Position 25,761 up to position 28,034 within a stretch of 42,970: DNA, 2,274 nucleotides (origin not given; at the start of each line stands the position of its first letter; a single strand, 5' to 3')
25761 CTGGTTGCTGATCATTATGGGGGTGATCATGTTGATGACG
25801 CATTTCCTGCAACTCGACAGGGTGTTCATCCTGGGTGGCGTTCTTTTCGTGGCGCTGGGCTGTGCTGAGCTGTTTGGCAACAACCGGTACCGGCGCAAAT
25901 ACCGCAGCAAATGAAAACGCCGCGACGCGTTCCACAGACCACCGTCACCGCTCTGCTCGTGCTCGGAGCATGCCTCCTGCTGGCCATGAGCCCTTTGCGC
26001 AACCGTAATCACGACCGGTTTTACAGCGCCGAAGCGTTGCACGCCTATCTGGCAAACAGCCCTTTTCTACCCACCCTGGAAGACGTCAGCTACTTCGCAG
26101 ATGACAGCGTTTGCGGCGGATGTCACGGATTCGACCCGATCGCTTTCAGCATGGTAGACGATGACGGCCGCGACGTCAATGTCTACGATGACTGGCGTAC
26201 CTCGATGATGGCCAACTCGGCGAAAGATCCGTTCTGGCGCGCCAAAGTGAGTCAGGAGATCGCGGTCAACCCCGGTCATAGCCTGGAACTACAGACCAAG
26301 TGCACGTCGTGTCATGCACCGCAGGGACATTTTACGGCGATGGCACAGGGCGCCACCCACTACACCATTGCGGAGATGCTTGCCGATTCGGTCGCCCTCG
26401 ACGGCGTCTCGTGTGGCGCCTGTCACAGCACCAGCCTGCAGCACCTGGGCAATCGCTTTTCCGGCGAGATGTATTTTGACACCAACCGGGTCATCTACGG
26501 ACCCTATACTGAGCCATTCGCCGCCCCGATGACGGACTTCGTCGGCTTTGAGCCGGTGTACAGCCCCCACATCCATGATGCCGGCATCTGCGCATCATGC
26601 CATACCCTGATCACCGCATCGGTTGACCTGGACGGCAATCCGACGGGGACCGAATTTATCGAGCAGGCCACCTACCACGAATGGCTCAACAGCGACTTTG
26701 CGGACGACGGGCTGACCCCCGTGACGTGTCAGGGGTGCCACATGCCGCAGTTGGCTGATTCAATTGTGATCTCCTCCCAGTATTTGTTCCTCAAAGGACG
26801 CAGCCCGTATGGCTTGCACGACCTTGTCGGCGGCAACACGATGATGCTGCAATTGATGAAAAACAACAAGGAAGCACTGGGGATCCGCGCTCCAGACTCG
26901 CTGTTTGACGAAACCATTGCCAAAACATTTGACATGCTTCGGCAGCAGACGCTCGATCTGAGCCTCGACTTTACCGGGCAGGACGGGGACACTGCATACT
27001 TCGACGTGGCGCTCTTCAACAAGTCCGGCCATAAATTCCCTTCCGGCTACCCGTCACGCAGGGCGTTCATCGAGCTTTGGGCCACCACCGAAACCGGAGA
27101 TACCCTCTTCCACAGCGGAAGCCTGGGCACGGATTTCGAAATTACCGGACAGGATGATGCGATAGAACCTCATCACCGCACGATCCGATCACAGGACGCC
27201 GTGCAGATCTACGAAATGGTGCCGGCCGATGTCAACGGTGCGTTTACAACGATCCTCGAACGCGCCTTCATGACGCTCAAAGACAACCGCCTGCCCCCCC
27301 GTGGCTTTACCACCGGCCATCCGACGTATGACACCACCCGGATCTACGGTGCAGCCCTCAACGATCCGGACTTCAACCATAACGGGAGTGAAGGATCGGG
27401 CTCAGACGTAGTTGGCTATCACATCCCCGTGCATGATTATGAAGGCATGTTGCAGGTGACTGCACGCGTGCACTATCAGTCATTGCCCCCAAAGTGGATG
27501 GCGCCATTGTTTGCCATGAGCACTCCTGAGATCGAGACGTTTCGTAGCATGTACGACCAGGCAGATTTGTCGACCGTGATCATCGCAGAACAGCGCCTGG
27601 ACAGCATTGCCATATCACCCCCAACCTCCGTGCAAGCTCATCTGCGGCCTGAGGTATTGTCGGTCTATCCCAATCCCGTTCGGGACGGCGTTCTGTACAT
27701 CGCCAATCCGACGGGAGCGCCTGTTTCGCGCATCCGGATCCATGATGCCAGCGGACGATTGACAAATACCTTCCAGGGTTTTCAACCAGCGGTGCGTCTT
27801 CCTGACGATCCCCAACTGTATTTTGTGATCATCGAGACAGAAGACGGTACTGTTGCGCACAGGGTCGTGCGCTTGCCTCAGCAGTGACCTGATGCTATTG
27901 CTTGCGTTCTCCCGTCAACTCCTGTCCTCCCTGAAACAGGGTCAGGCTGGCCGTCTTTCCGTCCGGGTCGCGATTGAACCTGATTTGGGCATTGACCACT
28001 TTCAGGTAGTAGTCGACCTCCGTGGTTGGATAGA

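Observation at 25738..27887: Secreted pentaheme c-type cytochrome with a T9SS sorting domain, coupled to a tiny membrane protein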

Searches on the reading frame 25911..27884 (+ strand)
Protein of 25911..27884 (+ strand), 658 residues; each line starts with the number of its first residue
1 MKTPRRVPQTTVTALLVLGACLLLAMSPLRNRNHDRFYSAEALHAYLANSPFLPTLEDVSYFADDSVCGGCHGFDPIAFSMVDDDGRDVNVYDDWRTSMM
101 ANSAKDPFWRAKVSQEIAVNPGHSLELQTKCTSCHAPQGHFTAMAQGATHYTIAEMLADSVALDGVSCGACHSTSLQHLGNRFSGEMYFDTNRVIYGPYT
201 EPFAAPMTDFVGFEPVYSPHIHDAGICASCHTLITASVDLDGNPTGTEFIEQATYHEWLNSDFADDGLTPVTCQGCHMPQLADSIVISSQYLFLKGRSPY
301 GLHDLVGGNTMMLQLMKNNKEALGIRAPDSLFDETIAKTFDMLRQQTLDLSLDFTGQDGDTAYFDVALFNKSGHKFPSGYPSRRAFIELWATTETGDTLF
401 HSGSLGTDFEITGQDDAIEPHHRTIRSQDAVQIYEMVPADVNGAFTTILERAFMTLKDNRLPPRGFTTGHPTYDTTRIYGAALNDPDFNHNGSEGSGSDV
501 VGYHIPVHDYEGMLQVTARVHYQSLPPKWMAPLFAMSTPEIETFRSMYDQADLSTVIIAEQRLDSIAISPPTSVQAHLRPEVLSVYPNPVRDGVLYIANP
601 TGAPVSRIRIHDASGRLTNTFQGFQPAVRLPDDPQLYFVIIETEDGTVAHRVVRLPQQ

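Call 3: search_protein_families(library=pfam, proteins=[window:25911-27884:+], max_evalue=1)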
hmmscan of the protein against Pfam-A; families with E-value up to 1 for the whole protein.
window:25911-27884:+ (658 aa): 7 families
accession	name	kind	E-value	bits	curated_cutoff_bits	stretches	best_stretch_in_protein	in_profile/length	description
PF14522.11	Cytochrome_C7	-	5.7e-09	36.1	24.8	2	126-175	8-51/67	Cytochrome c7 and related cytochrome c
PF22113.1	Mtrc-MtrF_II-IV_dom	-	0.0013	18.7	30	1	127-175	119-166/176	Outer membrane cytochrome MtrC/MtrF-like, domains II/IV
PF13435.11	Cytochrome_C554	-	0.0086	17.4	20.8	1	90-173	8-84/84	Cytochrome c554 and c-prime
PF18962.6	Por_Secre_tail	-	0.02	15.6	27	1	585-650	1-71/75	Secretion system C-terminal sorting domain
PF08421.16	Methyltransf_13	-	0.17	12.5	31.3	0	227-284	1-55/62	Putative zinc binding domain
PF02335.20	Cytochrom_C552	-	0.27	10.6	24.1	0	270-282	244-256/438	Cytochrome c552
PF13442.11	Cytochrome_CBB3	-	0.36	11.6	27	0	128-142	11-25/68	Cytochrome C oxidase, cbb3-type, subunit III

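Call 4: search_protein_families(library=ncbifam, proteins=[window:25911-27884:+], max_evalue=1)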
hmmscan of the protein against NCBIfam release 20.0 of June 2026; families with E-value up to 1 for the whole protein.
window:25911-27884:+ (658 aa): 7 families
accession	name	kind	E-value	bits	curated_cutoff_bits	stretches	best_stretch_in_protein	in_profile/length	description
NF040886.1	cyt_C_like_Sec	equivalog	3.6e-10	39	250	2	91-280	55-253/423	multiheme c-type cytochrome (seleno)protein ExtKL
TIGR04183.1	Por_Secre_tail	domain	1.5e-06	28.1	23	1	585-653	1-70/72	T9SS type A sorting domain-containing protein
TIGR03507.1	decahem_SO1788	subfamily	2.8e-05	22.8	209.3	2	59-175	570-663/672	OmcA/MtrC family decaheme c-type cytochrome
TIGR04257.1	nanowire_3heme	domain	0.00031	20.8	40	1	125-174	19-60/75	c(7)-type cytochrome triheme domain-containing protein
TIGR04315.1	octaheme_Shew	subfamily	0.044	12.8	375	0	126-176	185-230/440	tetrathionate reductase family octaheme c-type cytochrome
TIGR03508.1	decahem_SO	subfamily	0.087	12.3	192.2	1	129-284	3-131/258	DmsE family decaheme c-type cytochrome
NF045784.1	9HemeCytC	equivalog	0.51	9.6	640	0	220-283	83-138/328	nine-heme cytochrome c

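Call 6: find_homologous_proteins(query=window:25911-27884:+)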
Query window:25911-27884:+ (658 aa): 5234 proteins with E <= 0.001 among 8000 candidates; the best 120 are listed.
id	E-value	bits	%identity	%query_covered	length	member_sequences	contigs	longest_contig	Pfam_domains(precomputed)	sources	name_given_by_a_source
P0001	0.0e+0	1543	100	100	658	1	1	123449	PF14522.12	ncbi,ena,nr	ncbi:MAG: multiheme c-type cytochrome [Saprospiraceae bacterium]|nr:multiheme c-type cytochrome [Sap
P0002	0.0e+0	1073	71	98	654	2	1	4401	PF14522.12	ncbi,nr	ncbi:MAG: multiheme c-type cytochrome [Saprospiraceae bacterium]|nr:multiheme c-type cytochrome [Sap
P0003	1.2e-253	861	58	99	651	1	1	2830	PF18962.8,PF14522.12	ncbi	ncbi:MAG: T9SS type A sorting domain-containing protein [Bacteroidota bacterium]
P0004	3.6e-253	860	58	97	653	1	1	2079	PF18962.8,PF14522.12,PF22113.2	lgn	-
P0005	5.7e-253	859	58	98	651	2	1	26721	PF18962.8,PF14522.12,PF22113.2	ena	-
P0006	2.2e-252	857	58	98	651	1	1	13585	PF14522.12,PF22113.2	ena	-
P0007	5.0e-252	856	57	99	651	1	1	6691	PF14522.12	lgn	-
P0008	5.0e-251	853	58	98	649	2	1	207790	PF14522.12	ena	-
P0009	7.7e-250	849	56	99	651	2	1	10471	PF18962.8,PF14522.12,PF22113.2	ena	-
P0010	2.2e-249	847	58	97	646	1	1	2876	PF14522.12,PF22113.2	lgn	-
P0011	6.3e-249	846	57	99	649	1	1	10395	PF14522.12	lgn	-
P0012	1.9e-248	844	57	97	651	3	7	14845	PF14522.12,PF22113.2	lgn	-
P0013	2.2e-247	841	56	98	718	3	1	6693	PF18962.8,PF14522.12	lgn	-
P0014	2.6e-247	841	56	99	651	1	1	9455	PF18962.8,PF14522.12,PF22113.2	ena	-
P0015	1.3e-246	838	56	98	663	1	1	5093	PF18962.8,PF14522.12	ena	-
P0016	4.1e-246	837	56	98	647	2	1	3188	PF14522.12,PF22113.2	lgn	-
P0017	2.2e-245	834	57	97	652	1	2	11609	PF18962.8,PF14522.12,PF22113.2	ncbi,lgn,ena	-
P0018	3.0e-245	834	56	99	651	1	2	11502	PF18962.8,PF14522.12,PF22113.2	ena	-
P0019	8.1e-245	832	57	97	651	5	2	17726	PF18962.8,PF14522.12,PF22113.2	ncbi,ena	-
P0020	5.6e-244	829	56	99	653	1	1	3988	PF14522.12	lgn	-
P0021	7.3e-244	829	57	99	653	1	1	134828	PF14522.12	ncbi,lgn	-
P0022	1.1e-243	829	58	96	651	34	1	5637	PF14522.12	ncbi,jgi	ncbi:MAG: hypothetical protein ACJAT4_001572 [Granulosicoccus sp.]|jgi:hypothetical protein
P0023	1.7e-242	825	56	97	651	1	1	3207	PF18962.8,PF14522.12,PF22113.2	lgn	-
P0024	6.2e-239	813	55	98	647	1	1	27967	PF14522.12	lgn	-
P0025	4.2e-238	810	57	94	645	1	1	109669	PF18962.8,PF14522.12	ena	-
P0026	5.2e-238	810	54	97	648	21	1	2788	PF14522.12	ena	-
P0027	2.5e-237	808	54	100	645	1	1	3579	PF18962.8,PF14522.12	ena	-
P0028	6.6e-237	806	53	99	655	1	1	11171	PF14522.12,PF22113.2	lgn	-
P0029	2.9e-236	804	54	98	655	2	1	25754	PF18962.8,PF14522.12,PF22113.2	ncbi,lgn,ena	-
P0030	1.1e-235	802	54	99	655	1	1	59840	PF14522.12,PF22113.2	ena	-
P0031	5.0e-235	800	56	95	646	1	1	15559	PF14522.12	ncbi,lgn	-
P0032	2.0e-234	798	58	89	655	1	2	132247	PF18962.8,PF14522.12,PF22113.2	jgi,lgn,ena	-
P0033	1.2e-233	795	55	98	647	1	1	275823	PF18962.8,PF14522.12,PF22113.2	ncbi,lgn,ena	-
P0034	1.9e-233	795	55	98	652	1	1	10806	PF18962.8,PF14522.12,PF22113.2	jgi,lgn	-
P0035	2.1e-233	795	54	100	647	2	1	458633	PF14522.12,PF22113.2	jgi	jgi:hypothetical protein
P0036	1.8e-232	792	58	90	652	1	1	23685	PF14522.12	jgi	-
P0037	2.9e-232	791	54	99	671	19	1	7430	PF18962.8,PF14522.12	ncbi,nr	ncbi:MAG TPA: T9SS type A sorting domain-containing protein [Flavilitoribacter sp.]|nr:T9SS type A s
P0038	3.1e-232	791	58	89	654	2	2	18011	PF18962.8,PF14522.12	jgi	jgi:hypothetical protein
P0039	8.6e-232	789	54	98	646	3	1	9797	PF14522.12,PF22113.2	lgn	-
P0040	1.1e-231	789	54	94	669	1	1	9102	PF14522.12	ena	-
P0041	1.2e-231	789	53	99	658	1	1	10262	PF18962.8,PF14522.12,PF22113.2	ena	-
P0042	1.3e-231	789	55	98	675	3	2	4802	PF14522.12,PF22113.2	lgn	-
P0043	2.6e-231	788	54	98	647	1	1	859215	PF14522.12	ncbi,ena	-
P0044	5.0e-231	787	55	97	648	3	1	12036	PF18962.8,PF14522.12,PF22113.2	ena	-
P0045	1.7e-230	785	53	97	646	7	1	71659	PF14522.12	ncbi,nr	ncbi:MAG: T9SS type A sorting domain-containing protein [Saprospirales bacterium]|nr:T9SS type A sor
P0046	2.1e-230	785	53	95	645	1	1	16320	PF18962.8,PF14522.12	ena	-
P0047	2.4e-230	784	54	97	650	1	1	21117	PF14522.12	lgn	-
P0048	3.3e-230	784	54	94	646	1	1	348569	PF14522.12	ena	-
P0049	3.8e-229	780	53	100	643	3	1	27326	PF14522.12,PF22113.2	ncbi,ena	-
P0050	4.2e-229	780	54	97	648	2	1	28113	PF14522.12,PF22113.2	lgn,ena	-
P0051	6.9e-229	780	55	96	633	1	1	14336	PF14522.12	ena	-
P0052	1.6e-228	778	53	98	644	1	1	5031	PF18962.8,PF14522.12,PF22113.2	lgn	-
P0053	1.6e-228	778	52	98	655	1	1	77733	PF18962.8,PF14522.12,PF22113.2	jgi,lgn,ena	-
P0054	1.3e-227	775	52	98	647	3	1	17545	PF14522.12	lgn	-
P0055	1.7e-227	775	53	99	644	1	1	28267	PF14522.12,PF22113.2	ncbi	-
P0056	1.9e-227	775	56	91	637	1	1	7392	PF14522.12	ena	-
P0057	2.5e-227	775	52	97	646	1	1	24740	PF18962.8,PF14522.12,PF22113.2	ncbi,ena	-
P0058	3.3e-227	774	53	95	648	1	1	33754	PF14522.12,PF22113.2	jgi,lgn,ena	-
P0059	9.7e-227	773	53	97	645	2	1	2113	PF18962.8,PF14522.12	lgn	-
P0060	2.6e-226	771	53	98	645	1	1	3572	PF14522.12,PF22113.2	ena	-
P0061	2.8e-226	771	55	95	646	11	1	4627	PF18962.8,PF14522.12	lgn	-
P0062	1.1e-225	769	54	98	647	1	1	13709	PF14522.12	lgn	-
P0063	1.9e-225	768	53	96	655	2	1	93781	PF18962.8,PF14522.12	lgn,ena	-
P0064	2.9e-225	768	56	92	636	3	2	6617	PF14522.12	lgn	-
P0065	6.4e-225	767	52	97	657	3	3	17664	PF18962.8,PF14522.12,PF22113.2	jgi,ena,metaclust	metaclust:\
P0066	9.4e-225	766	52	99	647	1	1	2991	PF14522.12,PF22113.2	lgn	-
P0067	1.3e-224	765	53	98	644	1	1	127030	PF18962.8,PF14522.12,PF22113.2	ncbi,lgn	-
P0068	2.3e-224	765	55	91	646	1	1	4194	PF14522.12,PF22113.2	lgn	-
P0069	4.6e-224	764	52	97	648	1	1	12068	PF18962.8,PF14522.12,PF22113.2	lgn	-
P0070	5.1e-224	764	53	94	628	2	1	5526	PF14522.12,PF22113.2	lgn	-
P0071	1.3e-223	762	55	89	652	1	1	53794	PF14522.12,PF22113.2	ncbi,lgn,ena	-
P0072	1.9e-223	762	54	95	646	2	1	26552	PF14522.12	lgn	-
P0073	4.1e-223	761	52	97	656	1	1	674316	PF18962.8,PF22113.2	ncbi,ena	-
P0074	4.2e-223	761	53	98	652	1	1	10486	PF14522.12,PF22113.2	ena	-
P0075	5.6e-223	760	53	97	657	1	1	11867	PF18962.8,PF14522.12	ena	-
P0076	1.8e-222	758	52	97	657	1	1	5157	PF18962.8,PF14522.12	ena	-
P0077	2.4e-222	758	53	97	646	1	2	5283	PF18962.8,PF14522.12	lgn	-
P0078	3.7e-222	757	51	99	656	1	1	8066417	PF18962.8,PF14522.12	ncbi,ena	-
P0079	5.1e-222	757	54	93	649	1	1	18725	PF18962.8,PF14522.12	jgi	-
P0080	1.0e-221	756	51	98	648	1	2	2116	PF14522.12,PF22113.2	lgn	-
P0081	1.2e-221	756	53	98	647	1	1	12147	PF18962.8,PF14522.12,PF22113.2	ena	-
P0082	1.7e-221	755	51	98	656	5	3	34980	PF18962.8,PF14522.12,PF22113.2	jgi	jgi:hypothetical protein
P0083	2.9e-221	754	51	97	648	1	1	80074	PF18962.8,PF14522.12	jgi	jgi:hypothetical protein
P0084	2.9e-221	754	52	94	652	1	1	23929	PF18962.8,PF14522.12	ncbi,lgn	ncbi:MAG: T9SS type A sorting domain-containing protein [Bacteroidota bacterium]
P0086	4.7e-221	754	53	97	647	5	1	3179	PF18962.8,PF22113.2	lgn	-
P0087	6.4e-221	753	61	81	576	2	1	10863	PF14522.12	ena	-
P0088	1.1e-220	753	51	99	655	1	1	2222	PF18962.8,PF14522.12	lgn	-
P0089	2.1e-220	752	51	99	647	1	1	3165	PF18962.8,PF14522.12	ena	-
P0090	4.8e-220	750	54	92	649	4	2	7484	PF14522.12,PF22113.2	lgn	-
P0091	6.2e-220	750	51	99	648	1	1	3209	PF18962.8,PF14522.12,PF22113.2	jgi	-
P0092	7.1e-220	750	53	93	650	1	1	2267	PF18962.8,PF14522.12,PF22113.2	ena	-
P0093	1.1e-219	749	51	96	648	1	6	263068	PF14522.12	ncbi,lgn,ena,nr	ncbi:MAG: T9SS type A sorting domain-containing protein [Saprospiraceae bacterium]|nr:T9SS type A so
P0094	1.3e-219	749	51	98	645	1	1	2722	PF18962.8,PF13442.12,PF14522.12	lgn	-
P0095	2.2e-219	748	54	90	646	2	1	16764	PF18962.8,PF14522.12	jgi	jgi:hypothetical protein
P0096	3.4e-219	748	53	93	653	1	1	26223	PF18962.8,PF14522.12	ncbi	-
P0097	1.0e-218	746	52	97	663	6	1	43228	PF18962.8,PF14522.12,PF22113.2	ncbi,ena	ncbi:MAG: hypothetical protein ACI9P5_003162 [Saprospiraceae bacterium]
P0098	3.2e-218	744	51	97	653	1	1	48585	PF18962.8,PF14522.12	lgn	-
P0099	2.1e-217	742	53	97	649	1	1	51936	PF14522.12,PF22113.2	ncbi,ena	-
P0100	1.5e-216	739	52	95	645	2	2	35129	PF14522.12,PF22113.2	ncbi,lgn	-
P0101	2.1e-216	738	53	92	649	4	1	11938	PF18962.8,PF14522.12,PF22113.2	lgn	-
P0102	2.4e-216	738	57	87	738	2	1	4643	PF18962.8,PF14522.12,PF22113.2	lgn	-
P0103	2.4e-216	738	54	94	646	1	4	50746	PF18962.8,PF14522.12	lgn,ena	-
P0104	3.8e-216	738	51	99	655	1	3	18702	PF18962.8,PF14522.12,PF22113.2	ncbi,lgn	-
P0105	7.7e-216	737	52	98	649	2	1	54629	PF18962.8,PF14522.12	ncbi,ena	-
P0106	3.0e-215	735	52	98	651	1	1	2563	PF14522.12,PF22113.2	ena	-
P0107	3.9e-215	734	52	95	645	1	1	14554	PF14522.12,PF22113.2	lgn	-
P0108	5.0e-215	734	50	99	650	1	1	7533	PF18962.8,PF14522.12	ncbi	-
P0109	9.0e-215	733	50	98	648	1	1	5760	PF18962.8,PF14522.12,PF22113.2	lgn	-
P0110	1.3e-214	732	53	93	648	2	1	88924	PF18962.8,PF14522.12,PF22113.2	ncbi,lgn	-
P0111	2.1e-214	732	50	99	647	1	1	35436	PF14522.12,PF22113.2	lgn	-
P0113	3.6e-214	731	53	94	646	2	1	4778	PF14522.12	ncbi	-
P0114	5.4e-214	730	50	97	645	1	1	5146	PF14522.12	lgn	-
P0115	7.1e-214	730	51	97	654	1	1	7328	PF18962.8,PF14522.12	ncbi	-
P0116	1.5e-213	729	53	90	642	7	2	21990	PF14522.12,PF22113.2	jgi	jgi:hypothetical protein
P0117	2.0e-213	729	51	96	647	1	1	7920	PF14522.12,PF22113.2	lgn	-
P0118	3.0e-213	728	52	94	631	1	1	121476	PF14522.12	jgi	-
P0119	3.6e-213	728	51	98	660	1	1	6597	PF14522.12,PF22113.2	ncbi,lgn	ncbi:MAG: T9SS type A sorting domain-containing protein [Bacteroidota bacterium]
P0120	5.6e-213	727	50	97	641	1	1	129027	PF18962.8,PF14522.12,PF22113.2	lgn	-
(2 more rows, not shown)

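Call 7: search_solved_structures(query=window:25911-27884:+, max_evalue=10, show_alignments=3)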
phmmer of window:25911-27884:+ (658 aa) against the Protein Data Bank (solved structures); distinct sequences matched with E-value up to 10: 9.
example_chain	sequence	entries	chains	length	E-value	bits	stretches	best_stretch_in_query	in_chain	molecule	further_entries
8k6k_A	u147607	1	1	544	0.3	12.6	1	298-402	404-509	Fructose dehydrogenase (N1146A) large subunit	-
7w2j_A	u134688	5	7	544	0.39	12.2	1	298-402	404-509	Fructose dehydrogenase large subunit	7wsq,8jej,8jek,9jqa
8xcm_A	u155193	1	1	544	0.4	12.1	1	298-402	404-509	Fructose dehydrogenase large subunit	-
8xcn_A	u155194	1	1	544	0.44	12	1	298-401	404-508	Fructose dehydrogenase large subunit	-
8k6j_A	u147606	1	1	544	0.56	11.6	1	298-401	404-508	Fructose dehydrogenase (H1147A) large subunit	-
3ber_A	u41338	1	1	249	0.76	11.2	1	219-317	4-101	Probable ATP-dependent RNA helicase DDX47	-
9wt8_A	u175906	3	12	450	1.2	10.6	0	363-402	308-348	Cytochrome c,Multiheme cytochrome c selenoprotein (MccSep)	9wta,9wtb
9szc_F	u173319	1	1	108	1.4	10.3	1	332-369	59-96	Tail terminator protein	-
1rwj_A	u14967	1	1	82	2.7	9.4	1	128-173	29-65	Cytochrome c family protein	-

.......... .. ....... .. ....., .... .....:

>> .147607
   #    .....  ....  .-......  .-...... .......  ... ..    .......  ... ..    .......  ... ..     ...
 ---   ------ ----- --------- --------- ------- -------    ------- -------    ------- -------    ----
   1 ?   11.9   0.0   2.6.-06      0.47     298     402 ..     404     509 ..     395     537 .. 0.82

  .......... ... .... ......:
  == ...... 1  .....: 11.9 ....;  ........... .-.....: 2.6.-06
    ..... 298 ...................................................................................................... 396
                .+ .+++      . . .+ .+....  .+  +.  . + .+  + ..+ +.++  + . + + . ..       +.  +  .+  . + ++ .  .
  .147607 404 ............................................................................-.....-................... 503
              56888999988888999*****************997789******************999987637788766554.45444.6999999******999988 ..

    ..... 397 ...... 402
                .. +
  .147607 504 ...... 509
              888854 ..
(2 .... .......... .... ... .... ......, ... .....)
